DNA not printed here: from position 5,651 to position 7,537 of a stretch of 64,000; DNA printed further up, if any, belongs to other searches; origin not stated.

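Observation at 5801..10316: MIO ammonia-lyase + acyl-CoA ligase + thiolase trio (possible aromatic acid to CoA-ester beta-oxidative pathway)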

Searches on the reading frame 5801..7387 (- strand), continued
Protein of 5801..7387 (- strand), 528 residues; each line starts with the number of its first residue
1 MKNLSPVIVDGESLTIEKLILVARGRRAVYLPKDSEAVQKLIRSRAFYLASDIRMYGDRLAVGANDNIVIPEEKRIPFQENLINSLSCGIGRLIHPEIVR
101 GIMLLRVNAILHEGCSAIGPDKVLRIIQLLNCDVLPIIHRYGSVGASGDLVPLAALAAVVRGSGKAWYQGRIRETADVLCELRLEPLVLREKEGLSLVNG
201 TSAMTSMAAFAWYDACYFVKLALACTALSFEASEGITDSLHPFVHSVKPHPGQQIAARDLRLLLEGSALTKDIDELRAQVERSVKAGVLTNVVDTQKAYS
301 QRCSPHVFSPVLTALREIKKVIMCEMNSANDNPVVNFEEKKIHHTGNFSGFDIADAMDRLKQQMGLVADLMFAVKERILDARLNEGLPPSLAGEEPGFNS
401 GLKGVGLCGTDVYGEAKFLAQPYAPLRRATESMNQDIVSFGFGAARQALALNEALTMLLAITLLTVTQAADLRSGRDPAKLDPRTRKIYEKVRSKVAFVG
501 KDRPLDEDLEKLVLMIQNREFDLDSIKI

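Call 45: search_protein_families(library=ncbifam, max_evalue=0.001, proteins=[L112:7597-8388:-, L112:6745-7521:+, L112:3080-3565:-, L112:1644-3023:-, L112:3684-5405:-, L001:13105-14391:-, L001:3882-5054:-, L114:4531-5655:+, L115:3343-4548:+])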
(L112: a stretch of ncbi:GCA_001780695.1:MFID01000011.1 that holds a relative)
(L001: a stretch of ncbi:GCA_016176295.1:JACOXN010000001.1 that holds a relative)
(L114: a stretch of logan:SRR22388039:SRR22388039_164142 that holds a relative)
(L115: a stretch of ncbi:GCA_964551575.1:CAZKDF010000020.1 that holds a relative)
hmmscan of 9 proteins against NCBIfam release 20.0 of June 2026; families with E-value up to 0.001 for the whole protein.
L112:7597-8388:- (263 aa): 65 families (the best 25 are shown)
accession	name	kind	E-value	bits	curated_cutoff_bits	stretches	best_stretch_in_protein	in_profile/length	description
NF008363.0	PRK11154.1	equivalog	1.8e-22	79.3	869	1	18-214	9-188/708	fatty acid oxidation complex subunit alpha FadJ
NF004840.0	PRK06190.1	equivalog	3.7e-21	75.9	253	1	23-242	12-211/260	enoyl-CoA hydratase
NF005802.0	PRK07657.1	equivalog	1.1e-20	74.3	363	1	41-196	21-165/260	enoyl-CoA hydratase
NF004475.0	PRK05809.1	subfamily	2.2e-20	73.2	394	1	21-232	10-192/260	short-chain-enoyl-CoA hydratase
NF005803.0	PRK07658.1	equivalog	3.2e-20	72.6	313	1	19-214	6-179/257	enoyl-CoA hydratase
NF006566.0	PRK09076.1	subfamily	7.8e-19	68.3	286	1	15-227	5-184/260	enoyl-CoA hydratase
TIGR02440.1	FadJ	equivalog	1.4e-18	66.6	968.45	1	17-225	4-194/699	fatty acid oxidation complex subunit alpha FadJ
NF008727.0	PRK11730.1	equivalog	1.9e-18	66.2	870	1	37-251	21-212/717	fatty acid oxidation complex subunit alpha FadB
NF042430.2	EnCoAhydt_DpgD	equivalog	5.7e-18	65.3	400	1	20-213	2-179/258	enoyl-CoA-hydratase DpgD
NF051848.1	EnCoAHydtEchA19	equivalog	1.7e-17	63.8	400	1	43-196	19-163/258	enoyl-CoA hydratase EchA19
NF004517.0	PRK05862.1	equivalog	1e-16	61.2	396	1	42-198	22-164/257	enoyl-CoA hydratase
TIGR02441.1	fa_ox_alpha_mit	equivalog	1.9e-16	59.3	964.65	1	10-230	8-204/737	fatty acid oxidation complex subunit alpha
NF007239.0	PRK09674.1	equivalog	5.5e-16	58.8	371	1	42-196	22-162/257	2,3-dehydroadipyl-CoA hydratase PaaF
NF006007.0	PRK08138.1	subfamily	2.9e-15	56.3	355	1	44-226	28-184/261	enoyl-CoA hydratase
NF005699.0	PRK07509.1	equivalog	3.3e-15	56.5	249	1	34-193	15-168/267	crotonase/enoyl-CoA hydratase family protein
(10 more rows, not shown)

L112:6745-7521:+ (258 aa): 228 families (the best 25 are shown)
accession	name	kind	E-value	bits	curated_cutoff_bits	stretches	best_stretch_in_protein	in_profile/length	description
NF009466.0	PRK12826.1-2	subfamily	1.5e-52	178.5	222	1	3-255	3-243/248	3-oxoacyl-ACP reductase FabG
NF009464.0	PRK12824.1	subfamily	5.1e-51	173.7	269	1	3-256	2-242/245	3-oxoacyl-ACP reductase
TIGR01830.1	3oxo_ACP_reduc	equivalog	6.4e-49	166.8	297.75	1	6-256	1-238/239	3-oxoacyl-[acyl-carrier-protein] reductase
NF005559.1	PRK07231.1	subfamily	3.5e-48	164.3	215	1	2-257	3-248/249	glucose 1-dehydrogenase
NF004198.0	PRK05653.1-3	equivalog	3.3e-45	154.5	296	1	2-256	6-246/248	3-oxoacyl-ACP reductase FabG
NF004197.0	PRK05653.1-1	equivalog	5.2e-45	154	332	1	2-256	6-246/249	3-oxoacyl-ACP reductase FabG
NF004199.0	PRK05653.1-4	equivalog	1.5e-43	149.2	301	1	2-257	4-246/247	3-oxoacyl-ACP reductase FabG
NF052558.1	MBtsdlDhBudC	equivalog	1.5e-42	145.9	270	1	2-258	2-243/250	meso-2,3-butanediol dehydrogenase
NF005067.0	PRK06484.1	equivalog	2.6e-42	145.1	713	1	3-257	9-252/524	short chain dehydrogenase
TIGR01829.1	AcAcCoA_reduct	subfamily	4.5e-42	144.4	302.1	1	4-256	1-240/242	acetoacetyl-CoA reductase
NF004778.0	PRK06124.1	equivalog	5.8e-42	143.8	303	1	2-257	10-253/256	SDR family oxidoreductase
NF047420.2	EF_P_mod_YmfI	equivalog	1.1e-41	143.1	238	1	5-256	1-235/236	elongation factor P 5-aminopentanone reductase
NF004791.0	PRK06138.1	equivalog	1.1e-41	142.8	312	1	2-258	4-251/252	SDR family oxidoreductase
NF053701.1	CsHdxCHCADhChcB2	equivalog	1.7e-41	142.3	350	1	1-258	1-244/245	cis-4-hydroxycyclohexanecarboxylate dehydrogenase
NF009384.0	PRK12743.1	equivalog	2.7e-40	138.2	264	1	3-257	6-248/258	SDR family oxidoreductase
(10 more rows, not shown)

L112:3080-3565:- (161 aa): 0 families

L112:1644-3023:- (459 aa): 18 families
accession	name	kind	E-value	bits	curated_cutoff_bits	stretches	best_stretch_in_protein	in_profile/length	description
NF004982.0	PRK06365.1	equivalog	4.7e-154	513.6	695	1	1-456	1-427/430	thiolase domain-containing protein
NF004720.0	PRK06064.1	subfamily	6.6e-74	249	420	2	16-273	2-254/389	thiolase domain-containing protein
NF053570.1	AcCoTHIOL_METTL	equivalog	8.4e-57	192.8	600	2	16-273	2-252/385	acetyl-CoA acetyltransferase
NF009228.0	PRK12578.1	subfamily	3.8e-48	164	485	1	16-414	3-364/387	thiolase domain-containing protein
NF004810.0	PRK06157.1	equivalog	4.3e-43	148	403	1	14-409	5-368/400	acetyl-CoA acetyltransferase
NF005704.0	PRK07516.1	subfamily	1.1e-42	146.3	412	2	17-258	3-242/389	thiolase domain-containing protein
NF006102.0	PRK08256.1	subfamily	2.1e-40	139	436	1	15-408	2-365/394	lipid-transfer protein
NF004721.0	PRK06065.1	equivalog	1.8e-38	132.5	455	2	14-261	8-248/393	thiolase domain-containing protein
NF053628.1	BnzsclthlBbsBGT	equivalog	7.9e-38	130.3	750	2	13-260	2-238/389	benzoylsuccinyl-CoA thiolase subunit BbsB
NF004811.0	PRK06158.1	subfamily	7.6e-34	117.3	421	2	78-261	59-239/384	acetyl-CoA acetyltransferase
NF006180.0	PRK08313.1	subfamily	1.9e-33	115.9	514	1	18-408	6-356/389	thiolase domain-containing protein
NF004715.0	PRK06059.1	equivalog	3.7e-31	108.5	424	1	15-405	3-369/399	lipid-transfer protein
NF006010.0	PRK08142.1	subfamily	1.8e-28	99.4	462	2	84-264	62-244/388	thiolase domain-containing protein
NF004936.0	PRK06289.1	equivalog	2.8e-28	98.8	375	1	16-403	3-370/405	acetyl-CoA acetyltransferase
NF004722.0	PRK06066.1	equivalog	2e-27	96.2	516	2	19-263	7-243/385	thiolase domain-containing protein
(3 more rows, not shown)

L112:3684-5405:- (573 aa): 92 families (the best 25 are shown)
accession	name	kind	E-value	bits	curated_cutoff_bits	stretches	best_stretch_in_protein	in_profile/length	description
NF004837.0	PRK06187.1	subfamily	1.8e-57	194.8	476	1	36-560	28-524/531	long-chain-fatty-acid--CoA ligase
TIGR01733.1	AA-adenyl-dom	subfamily_domain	2.3e-42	145.3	317.4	1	43-477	1-408/409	amino acid adenylation domain-containing protein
NF005947.1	PRK08008.1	equivalog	4.6e-41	141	651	1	38-517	34-485/518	crotonobetaine/carnitine-CoA ligase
NF005714.0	PRK07529.1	subfamily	7.2e-41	140.2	632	1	37-432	59-463/640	acyl-CoA synthetase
NF052269.1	Staph_lig_FadD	equivalog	9.9e-36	123.1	650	1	184-482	141-428/499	long-chain-fatty-acid--CoA ligase FadD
NF004758.0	PRK06087.1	equivalog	1.4e-34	119.4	736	1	33-556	42-533/548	medium-chain fatty-acid--CoA ligase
NF005702.0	PRK07514.1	subfamily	1.5e-34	119.2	558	2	183-496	147-449/506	malonyl-CoA synthase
NF004808.0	PRK06155.1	equivalog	1.7e-34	119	722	1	40-502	45-478/542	ATP-dependent acyl-CoA ligase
NF004114.0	PRK05605.1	equivalog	6.7e-34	117.1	766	1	41-506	59-529/575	long-chain-fatty-acid--CoA ligase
NF006181.0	PRK08314.1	subfamily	9.5e-34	116.6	705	1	41-517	49-518/563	long-chain-fatty-acid--CoA ligase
TIGR01923.1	menE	equivalog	7e-33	114.1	330.15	1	43-486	1-385/442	o-succinylbenzoate--CoA ligase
NF006182.0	PRK08316.1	subfamily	2.5e-30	105.5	663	1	29-519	26-483/523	fatty acyl-CoA synthetase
TIGR03098.1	ligase_PEP_1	hypoth_equivalog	2.3e-29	102.3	592.35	1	38-491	22-462/517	acyl-CoA ligase (AMP-forming), exosortase A system-associated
NF009071.0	PRK12406.1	subfamily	1.5e-27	96.2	701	1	40-407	11-371/510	acyl-CoA synthetase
NF005307.0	PRK06839.1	equivalog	1.8e-27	96.2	748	1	42-488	28-434/496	o-succinylbenzoate--CoA ligase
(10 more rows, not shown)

L001:13105-14391:- (428 aa): 6 families
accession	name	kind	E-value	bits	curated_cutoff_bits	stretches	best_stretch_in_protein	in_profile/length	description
NF035922.1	Trp_DH_ScyB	equivalog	1.2e-78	264.5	600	1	32-396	4-343/346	tryptophan dehydrogenase ScyB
NF040817.1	GdhA_Arch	equivalog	1.8e-17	63.6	750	1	80-403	77-418/419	glutamate dehydrogenase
NF041398.1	GluDhGdhB_Halo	equivalog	8.8e-16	57.8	620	1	56-397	55-404/410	glutamate dehydrogenase GdhB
NF006929.0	PRK09414.1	equivalog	5.2e-09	35.6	536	1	94-375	114-412/445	NADP-specific glutamate dehydrogenase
TIGR03911.1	pyrrolys_PylD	equivalog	0.00043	19.5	150.05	1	194-243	131-179/266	3-methylornithyl-N6-L-lysine dehydrogenase PylD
TIGR03026.1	NDP-sugDHase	subfamily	0.00054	18.8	189.8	1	211-259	2-50/413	nucleotide sugar dehydrogenase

L001:3882-5054:- (390 aa): 22 families
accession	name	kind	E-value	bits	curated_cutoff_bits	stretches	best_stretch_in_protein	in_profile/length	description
NF042972.1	AcrlCoAredClosAcrC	equivalog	2e-76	257.2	640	1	1-377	1-371/378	acryloyl-CoA reductase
NF045552.1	GlutCoADH_Des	equivalog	8.4e-63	212.9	470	1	1-373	1-370/387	glutaryl-CoA dehydrogenase Acd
NF053553.1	prodigi_MBC_PigA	equivalog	3.5e-59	200.8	500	1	1-382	1-379/381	prodigiosin MBC biosynthesis dehydrogenase PigA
NF045652.1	ProlPCPDhRedW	equivalog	2.9e-58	197.5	650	1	12-375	7-366/376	L-prolyl-[peptidyl-carrier protein] dehydrogenase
NF043006.1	CyhCrbnylCoADH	equivalog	7.1e-56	189.8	650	1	43-380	41-373/380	cyclohexane-1-carbonyl-CoA dehydrogenase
NF008997.0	PRK12341.1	equivalog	1.9e-51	175.3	537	1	1-377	1-371/382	acyl-CoA dehydrogenase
NF042439.1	SulpropCoADesulf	equivalog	3.4e-50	170.9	600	1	15-362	3-350/379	3-sulfinopropanoyl-CoA desulfinase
NF058590.1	AcCoDHFadEBacil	equivalog_domain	5.3e-47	160.6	600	1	5-336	21-346/586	acyl-CoA dehydrogenase FadE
NF002885.1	PRK03354.1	equivalog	7.7e-42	143.7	540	1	1-360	1-351/378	crotonobetainyl-CoA dehydrogenase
TIGR03207.1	cyc_hxne_CoA_dh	equivalog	8.6e-41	139.9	575.35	1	6-320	2-308/372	cyclohexanecarboxyl-CoA dehydrogenase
NF052270.1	Staph_DH_FadE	equivalog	4e-28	98.3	600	1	74-381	92-392/400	acyl-CoA dehydrogenase FadE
TIGR03204.1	pimC_large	equivalog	5.2e-26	91.4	623.85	1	3-316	2-311/395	pimeloyl-CoA dehydrogenase large subunit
NF007000.1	PRK09463.1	subfamily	9.5e-22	77.1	600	1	33-167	69-212/726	acyl-CoA dehydrogenase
NF009586.0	PRK13026.1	subfamily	2e-19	69.4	608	1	34-166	105-246/777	acyl-CoA dehydrogenase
TIGR03203.1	pimD_small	equivalog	5.9e-19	68.4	652.7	1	32-348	32-342/378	pimeloyl-CoA dehydrogenase small subunit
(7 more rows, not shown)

L114:4531-5655:+ (374 aa): 0 families

L115:3343-4548:+ (401 aa): 48 families (the best 25 are shown)
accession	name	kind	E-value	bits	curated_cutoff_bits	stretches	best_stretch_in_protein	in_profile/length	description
TIGR01930.1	AcCoA-C-Actrans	subfamily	4.2e-126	421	240.55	1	12-399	1-385/385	acetyl-CoA C-acyltransferase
NF005805.0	PRK07661.1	equivalog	4.5e-126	420.9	633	1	9-400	3-390/391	acetyl-CoA C-acetyltransferase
NF006553.0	PRK09052.1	equivalog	3.1e-118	395.3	567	1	5-399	3-397/399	acetyl-CoA C-acyltransferase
NF004853.0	PRK06205.1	subfamily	3.4e-114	382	551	1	8-399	2-401/404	acetyl-CoA C-acetyltransferase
NF006510.0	PRK08947.1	equivalog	3.7e-104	348.8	519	1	8-399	2-385/387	acetyl-CoA C-acyltransferase FadA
NF005890.0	PRK07851.1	equivalog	1.2e-103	347.2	580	1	8-398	2-402/406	acetyl-CoA C-acetyltransferase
NF005494.0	PRK07108.1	equivalog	6.9e-100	334.7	615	1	8-399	2-390/392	acetyl-CoA C-acyltransferase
NF006551.0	PRK09050.1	subfamily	7e-97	325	605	1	9-396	3-396/401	3-oxoadipyl-CoA thiolase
NF006552.0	PRK09051.1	subfamily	1.5e-96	324.1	565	1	7-399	3-393/395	beta-ketothiolase BktB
TIGR02445.1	fadA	equivalog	2.3e-95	319.8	591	1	10-399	2-383/385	acetyl-CoA C-acyltransferase FadA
TIGR02430.1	pcaF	equivalog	2.1e-93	313.5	597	1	9-398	2-397/400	3-oxoadipyl-CoA thiolase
NF042999.1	bketothiol_BktB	equivalog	7.5e-92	308.6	725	1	8-399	3-392/394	beta-ketothiolase BktB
NF005865.0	PRK07801.1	equivalog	6e-91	305.5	591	1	9-397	3-378/382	acetyl-CoA C-acetyltransferase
NF006086.0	PRK08235.1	equivalog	2.8e-90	303.3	526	1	9-398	3-390/393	acetyl-CoA C-acetyltransferase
NF006090.0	PRK08242.1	equivalog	2.4e-89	300.2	514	1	9-398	3-399/402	acetyl-CoA C-acetyltransferase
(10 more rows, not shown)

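Call 46: search_protein_families(library=pfam, max_evalue=0.01, proteins=[L112:3080-3565:-, L114:4531-5655:+, L112:11631-12005:-, L112:12021-12680:-, L113:4540-4788:-, L009:3818-4069:+, L001:12852-13046:+])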
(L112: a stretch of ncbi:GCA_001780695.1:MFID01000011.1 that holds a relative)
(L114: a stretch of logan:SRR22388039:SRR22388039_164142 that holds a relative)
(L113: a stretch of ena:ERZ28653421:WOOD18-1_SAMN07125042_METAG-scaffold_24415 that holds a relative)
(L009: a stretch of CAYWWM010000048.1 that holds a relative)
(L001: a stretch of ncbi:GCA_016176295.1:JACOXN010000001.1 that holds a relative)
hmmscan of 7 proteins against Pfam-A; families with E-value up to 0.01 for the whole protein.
L112:3080-3565:- (161 aa): 0 families

L114:4531-5655:+ (374 aa): 0 families

L112:11631-12005:- (124 aa): 1 family
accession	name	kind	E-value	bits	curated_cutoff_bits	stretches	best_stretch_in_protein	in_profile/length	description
PF24292.1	DUF7479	-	0.001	19.6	27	1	70-107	4-42/60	Domain of unknown function (DUF7479)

L112:12021-12680:- (219 aa): 0 families

L113:4540-4788:- (82 aa): 0 families

L009:3818-4069:+ (83 aa): 0 families

L001:12852-13046:+ (64 aa): 0 families

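Call 52: find_encoding_contigs(protein=P0003, flank=10000, max_places=2)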
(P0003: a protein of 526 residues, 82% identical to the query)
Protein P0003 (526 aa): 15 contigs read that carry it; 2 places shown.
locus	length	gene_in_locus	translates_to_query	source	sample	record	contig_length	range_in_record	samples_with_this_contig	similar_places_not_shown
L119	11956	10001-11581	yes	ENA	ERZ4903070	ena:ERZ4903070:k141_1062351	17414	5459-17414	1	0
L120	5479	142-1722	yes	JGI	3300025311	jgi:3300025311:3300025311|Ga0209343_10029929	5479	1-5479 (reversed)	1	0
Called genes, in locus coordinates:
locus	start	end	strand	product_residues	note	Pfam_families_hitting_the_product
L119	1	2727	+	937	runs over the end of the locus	PF07517:SecA_DEAD, PF01043:SecA_PP_bind, PF21090:P-loop_SecA, PF07516:SecA_SW, PF02810:SEC-C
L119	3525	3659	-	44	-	-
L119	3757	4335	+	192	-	PF01928:CYTH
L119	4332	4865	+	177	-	PF07963:N_methyl, PF08334:T2SSG (faint)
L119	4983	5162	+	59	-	PF01471:PG_binding_1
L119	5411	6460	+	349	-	PF00438:S-AdoMet_synt_N, PF02772:S-AdoMet_synt_M, PF02773:S-AdoMet_synt_C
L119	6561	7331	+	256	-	-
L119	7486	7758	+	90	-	-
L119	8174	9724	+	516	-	PF00501:AMP-binding, PF13193:AMP-binding_C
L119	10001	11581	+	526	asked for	PF00221:Lyase_aromatic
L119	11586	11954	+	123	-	?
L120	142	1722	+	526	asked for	PF00221:Lyase_aromatic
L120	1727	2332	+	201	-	-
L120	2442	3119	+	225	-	PF12705:PDDEXK_1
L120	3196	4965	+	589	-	-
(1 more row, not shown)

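Call 79: predict_structure(alignment_id=A1)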
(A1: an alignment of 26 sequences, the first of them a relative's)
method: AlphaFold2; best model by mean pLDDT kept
length: 528 residues; sequences in the alignment: 26
mean_pLDDT: 87.0   pTM: 0.91
mean pLDDT of the five models: 87.0, 85.0, 84.6, 82.5, 81.6
residues with pLDDT >= 90: 298; 70-90: 166; 50-70: 51; < 50: 13
segments of 3 or more residues with pLDDT < 50: 1-3, 57-65
pLDDT, mean of each block of 10 residues (from residue 1): 74 96 95 91 91 58 52 86 86 94 96 87 96 94 67 93 95 98 95 86 94 98 96 87 86 93 92 81 79 59 85 97 92 85 74 91 97 91 79 62 88 97 68 63 91 98 96 95 96 95 91 97 91
secondary structure, 60 per line:
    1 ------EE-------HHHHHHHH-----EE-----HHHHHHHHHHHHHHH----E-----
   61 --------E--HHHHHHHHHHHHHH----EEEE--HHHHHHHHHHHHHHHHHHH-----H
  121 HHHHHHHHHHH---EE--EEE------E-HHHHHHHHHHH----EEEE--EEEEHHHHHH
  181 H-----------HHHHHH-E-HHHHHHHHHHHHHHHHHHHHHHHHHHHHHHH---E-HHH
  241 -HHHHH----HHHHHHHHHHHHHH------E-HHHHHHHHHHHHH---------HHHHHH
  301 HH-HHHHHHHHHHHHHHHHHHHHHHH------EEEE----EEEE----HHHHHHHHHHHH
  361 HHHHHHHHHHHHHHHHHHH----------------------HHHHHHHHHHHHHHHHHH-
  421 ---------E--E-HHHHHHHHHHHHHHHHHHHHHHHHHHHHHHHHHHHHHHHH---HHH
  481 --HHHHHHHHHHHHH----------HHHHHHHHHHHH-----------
elements in order: H16-23 H36-50 H72-85 E90-93 H96-114 H120-131 E139-141 H150-160 E165-168 E171-174 H175-181 H193-198 H202-232 H242-246 H251-264 H273-285 H295-302 H304-326 E333-336 E341-344 H349-379 H402-419 H435-474 H483-495 H506-517
